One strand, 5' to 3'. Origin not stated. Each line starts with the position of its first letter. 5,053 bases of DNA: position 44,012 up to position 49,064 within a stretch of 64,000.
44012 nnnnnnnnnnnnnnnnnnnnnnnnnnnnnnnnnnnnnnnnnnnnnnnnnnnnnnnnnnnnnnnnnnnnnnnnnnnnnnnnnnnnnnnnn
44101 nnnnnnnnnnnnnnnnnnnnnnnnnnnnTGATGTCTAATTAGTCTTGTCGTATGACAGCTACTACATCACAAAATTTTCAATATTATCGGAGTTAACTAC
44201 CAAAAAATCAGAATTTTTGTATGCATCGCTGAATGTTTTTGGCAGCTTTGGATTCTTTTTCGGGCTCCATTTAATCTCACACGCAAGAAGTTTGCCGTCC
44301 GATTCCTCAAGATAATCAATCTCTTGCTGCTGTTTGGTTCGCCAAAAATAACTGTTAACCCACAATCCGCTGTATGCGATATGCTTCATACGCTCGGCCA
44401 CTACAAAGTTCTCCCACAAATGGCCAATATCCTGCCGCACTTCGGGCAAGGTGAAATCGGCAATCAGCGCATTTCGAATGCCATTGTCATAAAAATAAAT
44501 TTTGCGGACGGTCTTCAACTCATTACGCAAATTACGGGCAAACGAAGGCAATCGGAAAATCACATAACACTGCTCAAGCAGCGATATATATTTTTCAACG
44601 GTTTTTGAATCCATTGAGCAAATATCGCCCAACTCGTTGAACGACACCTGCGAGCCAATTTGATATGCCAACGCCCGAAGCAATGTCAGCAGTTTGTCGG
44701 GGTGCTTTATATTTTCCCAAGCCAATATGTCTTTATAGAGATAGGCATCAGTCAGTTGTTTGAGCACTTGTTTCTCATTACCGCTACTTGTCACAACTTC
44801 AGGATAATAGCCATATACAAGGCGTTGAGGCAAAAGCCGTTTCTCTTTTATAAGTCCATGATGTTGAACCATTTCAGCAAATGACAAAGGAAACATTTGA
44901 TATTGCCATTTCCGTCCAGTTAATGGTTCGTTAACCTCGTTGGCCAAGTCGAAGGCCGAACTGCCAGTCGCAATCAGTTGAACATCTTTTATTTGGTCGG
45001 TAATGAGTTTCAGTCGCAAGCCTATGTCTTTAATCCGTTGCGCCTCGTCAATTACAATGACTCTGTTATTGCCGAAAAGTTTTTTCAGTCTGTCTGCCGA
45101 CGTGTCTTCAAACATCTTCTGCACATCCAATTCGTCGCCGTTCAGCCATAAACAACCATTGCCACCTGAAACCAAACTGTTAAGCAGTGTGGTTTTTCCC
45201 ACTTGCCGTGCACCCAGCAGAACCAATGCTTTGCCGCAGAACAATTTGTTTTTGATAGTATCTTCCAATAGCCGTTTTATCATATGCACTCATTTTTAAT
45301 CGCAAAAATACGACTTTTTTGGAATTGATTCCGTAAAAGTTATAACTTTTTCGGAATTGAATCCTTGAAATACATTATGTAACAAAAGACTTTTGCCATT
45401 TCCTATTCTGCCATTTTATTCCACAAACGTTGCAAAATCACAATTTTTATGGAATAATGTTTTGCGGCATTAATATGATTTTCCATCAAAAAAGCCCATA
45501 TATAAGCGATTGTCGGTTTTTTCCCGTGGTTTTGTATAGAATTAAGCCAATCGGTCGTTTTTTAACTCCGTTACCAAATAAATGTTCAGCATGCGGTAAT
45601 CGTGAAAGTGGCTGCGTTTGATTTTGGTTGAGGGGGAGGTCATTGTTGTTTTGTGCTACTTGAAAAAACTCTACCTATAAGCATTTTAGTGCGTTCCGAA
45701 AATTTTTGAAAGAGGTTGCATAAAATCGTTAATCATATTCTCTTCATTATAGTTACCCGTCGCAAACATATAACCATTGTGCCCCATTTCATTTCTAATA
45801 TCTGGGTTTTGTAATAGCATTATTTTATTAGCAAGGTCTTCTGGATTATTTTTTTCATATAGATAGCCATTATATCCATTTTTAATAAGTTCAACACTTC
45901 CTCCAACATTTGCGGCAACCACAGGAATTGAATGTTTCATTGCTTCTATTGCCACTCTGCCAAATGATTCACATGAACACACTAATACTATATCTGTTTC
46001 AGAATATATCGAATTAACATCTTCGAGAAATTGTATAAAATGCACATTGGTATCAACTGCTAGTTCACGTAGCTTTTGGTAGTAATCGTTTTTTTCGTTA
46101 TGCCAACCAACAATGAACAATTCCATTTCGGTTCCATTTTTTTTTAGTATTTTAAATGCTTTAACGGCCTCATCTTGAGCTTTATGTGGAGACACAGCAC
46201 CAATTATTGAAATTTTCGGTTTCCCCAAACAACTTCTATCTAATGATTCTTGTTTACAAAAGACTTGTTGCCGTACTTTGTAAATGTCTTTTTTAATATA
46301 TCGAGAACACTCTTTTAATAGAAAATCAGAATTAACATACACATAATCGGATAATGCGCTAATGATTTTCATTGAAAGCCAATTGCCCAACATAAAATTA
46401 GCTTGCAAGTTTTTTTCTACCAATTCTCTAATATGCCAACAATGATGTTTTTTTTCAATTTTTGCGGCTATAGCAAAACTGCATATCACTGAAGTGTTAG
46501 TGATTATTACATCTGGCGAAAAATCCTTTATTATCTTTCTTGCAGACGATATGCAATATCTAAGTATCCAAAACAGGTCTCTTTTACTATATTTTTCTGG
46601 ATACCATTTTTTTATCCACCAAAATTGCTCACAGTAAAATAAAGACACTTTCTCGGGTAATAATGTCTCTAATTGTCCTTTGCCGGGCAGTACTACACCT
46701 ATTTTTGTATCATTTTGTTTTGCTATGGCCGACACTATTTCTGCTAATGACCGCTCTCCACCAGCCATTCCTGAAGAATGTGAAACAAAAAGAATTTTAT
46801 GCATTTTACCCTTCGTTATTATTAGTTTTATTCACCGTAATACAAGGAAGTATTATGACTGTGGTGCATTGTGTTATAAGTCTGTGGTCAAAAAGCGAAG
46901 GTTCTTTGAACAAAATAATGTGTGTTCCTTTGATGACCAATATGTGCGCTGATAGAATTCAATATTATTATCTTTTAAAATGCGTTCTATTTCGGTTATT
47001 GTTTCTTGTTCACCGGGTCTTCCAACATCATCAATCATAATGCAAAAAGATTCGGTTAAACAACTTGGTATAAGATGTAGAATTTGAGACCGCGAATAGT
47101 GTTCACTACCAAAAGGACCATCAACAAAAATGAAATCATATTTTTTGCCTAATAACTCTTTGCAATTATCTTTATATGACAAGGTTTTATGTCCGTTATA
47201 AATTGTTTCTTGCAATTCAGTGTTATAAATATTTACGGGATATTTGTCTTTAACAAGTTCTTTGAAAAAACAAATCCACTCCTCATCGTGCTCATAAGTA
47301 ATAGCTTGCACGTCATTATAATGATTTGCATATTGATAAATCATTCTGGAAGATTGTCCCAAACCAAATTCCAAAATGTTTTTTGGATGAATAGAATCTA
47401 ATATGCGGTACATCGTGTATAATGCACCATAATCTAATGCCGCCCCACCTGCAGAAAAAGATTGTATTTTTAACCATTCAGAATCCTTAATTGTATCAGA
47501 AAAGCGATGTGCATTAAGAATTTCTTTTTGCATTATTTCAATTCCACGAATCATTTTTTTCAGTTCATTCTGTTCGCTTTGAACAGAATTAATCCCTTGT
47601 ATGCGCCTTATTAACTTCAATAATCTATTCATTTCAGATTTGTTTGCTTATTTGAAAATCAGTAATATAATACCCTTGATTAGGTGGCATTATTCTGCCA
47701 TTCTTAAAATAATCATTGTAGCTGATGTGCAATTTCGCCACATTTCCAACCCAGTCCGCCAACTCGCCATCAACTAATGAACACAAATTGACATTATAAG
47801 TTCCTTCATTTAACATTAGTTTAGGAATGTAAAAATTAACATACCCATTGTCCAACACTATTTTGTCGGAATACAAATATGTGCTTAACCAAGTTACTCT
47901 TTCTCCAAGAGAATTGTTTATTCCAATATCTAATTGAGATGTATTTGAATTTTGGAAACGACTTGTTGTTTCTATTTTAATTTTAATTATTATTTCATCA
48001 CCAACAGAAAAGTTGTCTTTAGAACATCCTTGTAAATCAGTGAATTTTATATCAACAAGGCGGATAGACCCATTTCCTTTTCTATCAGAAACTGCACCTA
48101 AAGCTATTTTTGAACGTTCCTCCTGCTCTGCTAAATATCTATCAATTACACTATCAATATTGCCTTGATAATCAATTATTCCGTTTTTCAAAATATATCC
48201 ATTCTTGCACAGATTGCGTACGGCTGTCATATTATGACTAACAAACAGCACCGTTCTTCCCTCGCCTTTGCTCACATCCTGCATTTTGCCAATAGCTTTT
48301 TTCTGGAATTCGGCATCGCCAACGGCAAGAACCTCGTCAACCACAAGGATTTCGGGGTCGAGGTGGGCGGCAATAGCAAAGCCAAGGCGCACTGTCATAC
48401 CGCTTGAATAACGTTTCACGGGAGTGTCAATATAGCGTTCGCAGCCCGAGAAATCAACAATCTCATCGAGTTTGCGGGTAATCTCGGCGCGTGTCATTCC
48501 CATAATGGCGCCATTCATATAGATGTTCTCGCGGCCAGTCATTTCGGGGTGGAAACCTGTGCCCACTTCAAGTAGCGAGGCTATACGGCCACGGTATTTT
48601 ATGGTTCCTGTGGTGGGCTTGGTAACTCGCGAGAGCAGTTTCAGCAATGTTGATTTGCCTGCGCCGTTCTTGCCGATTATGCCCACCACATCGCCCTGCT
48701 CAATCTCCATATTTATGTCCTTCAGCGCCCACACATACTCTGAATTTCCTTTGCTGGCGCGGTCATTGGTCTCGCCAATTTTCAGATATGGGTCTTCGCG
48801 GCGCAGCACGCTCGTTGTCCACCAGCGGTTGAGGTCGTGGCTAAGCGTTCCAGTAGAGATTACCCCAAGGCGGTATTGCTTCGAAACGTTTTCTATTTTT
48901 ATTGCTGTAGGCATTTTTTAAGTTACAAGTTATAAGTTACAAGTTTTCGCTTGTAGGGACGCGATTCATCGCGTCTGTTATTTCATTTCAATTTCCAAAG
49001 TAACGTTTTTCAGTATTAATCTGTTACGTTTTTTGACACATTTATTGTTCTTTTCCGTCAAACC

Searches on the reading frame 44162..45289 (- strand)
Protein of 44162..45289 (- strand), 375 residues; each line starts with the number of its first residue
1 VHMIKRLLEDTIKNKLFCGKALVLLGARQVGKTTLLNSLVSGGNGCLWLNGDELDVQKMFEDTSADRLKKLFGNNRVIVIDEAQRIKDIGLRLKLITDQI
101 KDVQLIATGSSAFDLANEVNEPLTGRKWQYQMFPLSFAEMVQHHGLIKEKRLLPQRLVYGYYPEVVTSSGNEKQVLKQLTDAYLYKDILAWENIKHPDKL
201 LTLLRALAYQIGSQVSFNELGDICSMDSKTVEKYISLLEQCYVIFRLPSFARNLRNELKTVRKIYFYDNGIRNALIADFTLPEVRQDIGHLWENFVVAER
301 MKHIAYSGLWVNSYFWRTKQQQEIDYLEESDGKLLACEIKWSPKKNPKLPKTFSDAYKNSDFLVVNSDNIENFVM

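Call 17: search_protein_families(library=pfam, proteins=[window:44162-45289:-], max_evalue=0.00001)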
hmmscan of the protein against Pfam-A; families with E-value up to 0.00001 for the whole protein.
window:44162-45289:- (375 aa): 2 families
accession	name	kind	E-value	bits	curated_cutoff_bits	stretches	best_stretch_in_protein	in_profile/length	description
PF13635.12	DUF4143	-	7.5e-42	143.2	28.1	1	186-342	2-160/160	Domain of unknown function (DUF4143)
PF13173.12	AAA_14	-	3.7e-28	98.5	27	1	20-140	3-128/129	AAA domain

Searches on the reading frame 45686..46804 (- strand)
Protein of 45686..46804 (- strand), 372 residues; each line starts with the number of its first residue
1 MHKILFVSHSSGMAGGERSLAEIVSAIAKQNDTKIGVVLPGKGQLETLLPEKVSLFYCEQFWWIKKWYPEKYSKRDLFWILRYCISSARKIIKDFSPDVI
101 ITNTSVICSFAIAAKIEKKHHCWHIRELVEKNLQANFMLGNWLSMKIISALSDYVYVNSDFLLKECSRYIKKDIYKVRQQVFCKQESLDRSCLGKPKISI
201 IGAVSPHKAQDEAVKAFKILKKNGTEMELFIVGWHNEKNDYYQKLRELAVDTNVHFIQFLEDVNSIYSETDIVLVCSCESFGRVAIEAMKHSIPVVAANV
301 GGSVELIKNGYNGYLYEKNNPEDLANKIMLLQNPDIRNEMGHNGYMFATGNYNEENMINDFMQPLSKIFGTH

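Call 17: search_protein_families(library=pfam, proteins=[window:45686-46804:-], max_evalue=0.00001)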
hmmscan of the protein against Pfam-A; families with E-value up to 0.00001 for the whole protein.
window:45686-46804:- (372 aa): 3 families
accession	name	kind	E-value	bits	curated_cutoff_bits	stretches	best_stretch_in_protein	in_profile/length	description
PF00534.26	Glycos_transf_1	-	2.6e-32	112.2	26.4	1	194-345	14-170/172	Glycosyl transferases group 1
PF13692.12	Glyco_trans_1_4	-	1.7e-27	96.8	27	1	196-330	2-138/142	Glycosyl transferases group 1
PF20706.3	GT4-conflict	-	2.6e-08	33.7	26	1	194-310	196-323/385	Family 4 Glycosyltransferase in conflict systems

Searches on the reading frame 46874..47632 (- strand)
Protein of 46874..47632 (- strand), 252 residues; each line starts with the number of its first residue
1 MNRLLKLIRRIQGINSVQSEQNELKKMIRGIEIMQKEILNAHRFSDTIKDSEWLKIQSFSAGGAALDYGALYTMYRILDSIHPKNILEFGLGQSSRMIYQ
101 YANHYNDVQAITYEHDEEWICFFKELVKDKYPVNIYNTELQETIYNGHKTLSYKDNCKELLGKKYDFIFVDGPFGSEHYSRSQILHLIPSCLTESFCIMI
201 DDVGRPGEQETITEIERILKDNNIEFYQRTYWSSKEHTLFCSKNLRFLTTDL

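Call 17: search_protein_families(library=pfam, proteins=[window:46874-47632:-], max_evalue=0.00001)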
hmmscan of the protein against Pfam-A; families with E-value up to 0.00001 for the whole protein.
window:46874-47632:- (252 aa): 0 families

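Call 57: search_protein_families(library=pfam, proteins=[window:46874-47632:-], max_evalue=0.001)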
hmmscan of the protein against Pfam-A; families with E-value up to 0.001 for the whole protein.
window:46874-47632:- (252 aa): 2 families
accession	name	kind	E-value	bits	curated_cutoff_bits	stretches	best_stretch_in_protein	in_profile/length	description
PF21729.3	IRX15_IRX15L_GXM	-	0.00071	19.6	27.8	0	74-141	6-67/189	IRX15/IRX15L/GXM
PF13578.12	Methyltransf_24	-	0.00084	20.6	26.3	0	87-203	1-105/105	Methyltransferase domain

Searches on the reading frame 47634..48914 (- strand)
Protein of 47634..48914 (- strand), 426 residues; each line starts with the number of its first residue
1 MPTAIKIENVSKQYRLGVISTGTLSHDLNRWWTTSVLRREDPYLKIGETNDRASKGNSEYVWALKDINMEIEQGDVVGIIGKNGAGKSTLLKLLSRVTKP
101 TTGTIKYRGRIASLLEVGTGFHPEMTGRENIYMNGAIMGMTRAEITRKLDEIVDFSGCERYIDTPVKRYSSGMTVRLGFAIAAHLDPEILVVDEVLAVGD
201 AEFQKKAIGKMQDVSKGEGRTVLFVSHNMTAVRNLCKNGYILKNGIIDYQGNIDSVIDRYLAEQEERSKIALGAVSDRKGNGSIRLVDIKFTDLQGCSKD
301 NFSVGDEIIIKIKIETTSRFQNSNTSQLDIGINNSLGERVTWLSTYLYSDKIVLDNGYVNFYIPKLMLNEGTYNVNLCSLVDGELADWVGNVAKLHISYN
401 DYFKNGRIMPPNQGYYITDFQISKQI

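Call 17: search_protein_families(library=pfam, proteins=[window:47634-48914:-], max_evalue=0.00001)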
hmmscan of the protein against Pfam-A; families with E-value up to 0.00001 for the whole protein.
window:47634-48914:- (426 aa): 2 families
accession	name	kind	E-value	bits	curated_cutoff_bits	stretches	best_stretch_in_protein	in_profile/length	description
PF00005.33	ABC_tran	-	5.4e-22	79.3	25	1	64-195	1-135/137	ABC transporter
PF14524.12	Wzt_C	-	2.3e-11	44.3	30.4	1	277-398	3-130/143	Wzt C-terminal domain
